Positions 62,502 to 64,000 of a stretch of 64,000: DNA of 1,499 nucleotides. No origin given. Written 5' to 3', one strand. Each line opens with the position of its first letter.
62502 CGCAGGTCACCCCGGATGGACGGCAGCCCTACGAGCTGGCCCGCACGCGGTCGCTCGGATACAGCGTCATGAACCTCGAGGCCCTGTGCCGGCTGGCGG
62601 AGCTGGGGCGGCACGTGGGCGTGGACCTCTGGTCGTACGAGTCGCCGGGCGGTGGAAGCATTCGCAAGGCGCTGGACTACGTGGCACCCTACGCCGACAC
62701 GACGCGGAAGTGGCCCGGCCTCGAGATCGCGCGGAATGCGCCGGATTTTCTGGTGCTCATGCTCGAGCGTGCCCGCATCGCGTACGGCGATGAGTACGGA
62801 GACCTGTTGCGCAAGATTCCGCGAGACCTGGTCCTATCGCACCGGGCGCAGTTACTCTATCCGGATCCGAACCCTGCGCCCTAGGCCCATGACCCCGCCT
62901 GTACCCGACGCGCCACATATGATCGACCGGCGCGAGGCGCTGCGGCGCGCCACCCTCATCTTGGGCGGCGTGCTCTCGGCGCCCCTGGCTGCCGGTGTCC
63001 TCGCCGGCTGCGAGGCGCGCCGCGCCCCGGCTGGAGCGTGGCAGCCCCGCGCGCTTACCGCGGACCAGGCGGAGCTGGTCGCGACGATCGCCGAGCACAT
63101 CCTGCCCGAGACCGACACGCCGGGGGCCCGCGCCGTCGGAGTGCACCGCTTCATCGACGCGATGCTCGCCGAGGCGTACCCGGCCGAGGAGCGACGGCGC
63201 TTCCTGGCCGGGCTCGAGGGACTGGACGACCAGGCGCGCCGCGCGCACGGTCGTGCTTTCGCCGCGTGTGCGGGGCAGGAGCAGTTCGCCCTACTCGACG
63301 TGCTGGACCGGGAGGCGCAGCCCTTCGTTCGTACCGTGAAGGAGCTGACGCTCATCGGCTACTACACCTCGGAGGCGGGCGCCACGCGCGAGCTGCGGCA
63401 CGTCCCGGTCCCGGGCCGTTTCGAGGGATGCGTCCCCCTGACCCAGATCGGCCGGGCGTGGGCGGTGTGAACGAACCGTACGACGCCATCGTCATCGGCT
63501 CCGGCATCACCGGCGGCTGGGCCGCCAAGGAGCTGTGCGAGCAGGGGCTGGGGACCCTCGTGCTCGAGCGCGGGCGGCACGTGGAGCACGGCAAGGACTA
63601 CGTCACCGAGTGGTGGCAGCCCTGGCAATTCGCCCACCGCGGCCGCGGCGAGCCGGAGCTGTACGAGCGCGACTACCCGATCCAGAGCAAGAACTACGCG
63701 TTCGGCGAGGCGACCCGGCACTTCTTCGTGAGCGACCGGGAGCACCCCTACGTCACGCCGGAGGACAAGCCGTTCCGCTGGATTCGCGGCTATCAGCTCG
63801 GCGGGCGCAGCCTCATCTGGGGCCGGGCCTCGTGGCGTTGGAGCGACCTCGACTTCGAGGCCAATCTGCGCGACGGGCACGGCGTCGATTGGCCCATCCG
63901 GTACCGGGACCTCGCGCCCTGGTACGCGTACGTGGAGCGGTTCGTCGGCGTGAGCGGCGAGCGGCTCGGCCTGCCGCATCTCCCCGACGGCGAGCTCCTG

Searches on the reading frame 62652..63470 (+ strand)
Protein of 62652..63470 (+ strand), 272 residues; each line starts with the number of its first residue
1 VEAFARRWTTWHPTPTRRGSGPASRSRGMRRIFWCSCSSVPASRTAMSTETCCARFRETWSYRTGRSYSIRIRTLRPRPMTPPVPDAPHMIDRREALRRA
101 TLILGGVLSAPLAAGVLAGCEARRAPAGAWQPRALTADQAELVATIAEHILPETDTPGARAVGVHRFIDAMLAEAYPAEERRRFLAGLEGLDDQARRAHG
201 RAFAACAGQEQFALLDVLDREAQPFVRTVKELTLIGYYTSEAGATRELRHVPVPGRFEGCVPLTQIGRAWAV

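Call 60: search_protein_families(library=pfam, proteins=[window:62652-63470:+], max_evalue=0.001)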
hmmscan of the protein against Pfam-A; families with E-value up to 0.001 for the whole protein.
window:62652-63470:+ (272 aa): 1 family
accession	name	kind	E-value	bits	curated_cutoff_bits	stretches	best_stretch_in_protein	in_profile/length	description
PF13618.11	Gluconate_2-dh3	-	2.3e-32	112.6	23.4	1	137-255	1-135/135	Gluconate 2-dehydrogenase subunit 3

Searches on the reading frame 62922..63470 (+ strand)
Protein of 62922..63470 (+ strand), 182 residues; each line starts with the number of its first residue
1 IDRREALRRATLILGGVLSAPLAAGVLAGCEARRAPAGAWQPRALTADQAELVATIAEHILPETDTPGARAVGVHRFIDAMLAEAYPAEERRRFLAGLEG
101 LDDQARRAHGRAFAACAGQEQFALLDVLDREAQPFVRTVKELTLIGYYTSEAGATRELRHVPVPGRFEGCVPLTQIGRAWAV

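Call 84: search_protein_families(library=pfam, proteins=[window:62922-63470:+], max_evalue=0.01)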
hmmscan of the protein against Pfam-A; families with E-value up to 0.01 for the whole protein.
window:62922-63470:+ (182 aa): 1 family
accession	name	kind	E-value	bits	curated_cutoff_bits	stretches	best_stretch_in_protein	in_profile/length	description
PF13618.11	Gluconate_2-dh3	-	8.1e-33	114.1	23.4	1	47-165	1-135/135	Gluconate 2-dehydrogenase subunit 3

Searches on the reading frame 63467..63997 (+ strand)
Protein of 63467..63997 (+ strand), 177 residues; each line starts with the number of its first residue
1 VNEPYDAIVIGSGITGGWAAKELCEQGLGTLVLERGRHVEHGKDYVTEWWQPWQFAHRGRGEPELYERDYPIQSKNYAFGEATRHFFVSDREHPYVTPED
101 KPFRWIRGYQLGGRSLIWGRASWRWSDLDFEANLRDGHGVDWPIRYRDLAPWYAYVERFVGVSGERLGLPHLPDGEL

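Call 84: search_protein_families(library=pfam, proteins=[window:63467-63997:+], max_evalue=0.01)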
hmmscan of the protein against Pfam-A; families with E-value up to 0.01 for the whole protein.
window:63467-63997:+ (177 aa): 3 families
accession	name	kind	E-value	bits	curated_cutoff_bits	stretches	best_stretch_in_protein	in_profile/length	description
PF01266.30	DAO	-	1.4e-05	25.2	27.9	1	6-53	1-49/353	FAD dependent oxidoreductase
PF13450.12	NAD_binding_8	-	0.001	19.7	21.9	1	9-39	1-31/68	NAD(P)-binding Rossmann-like domain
PF01494.25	FAD_binding_3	-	0.0029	17.3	22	1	6-37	3-34/349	FAD binding domain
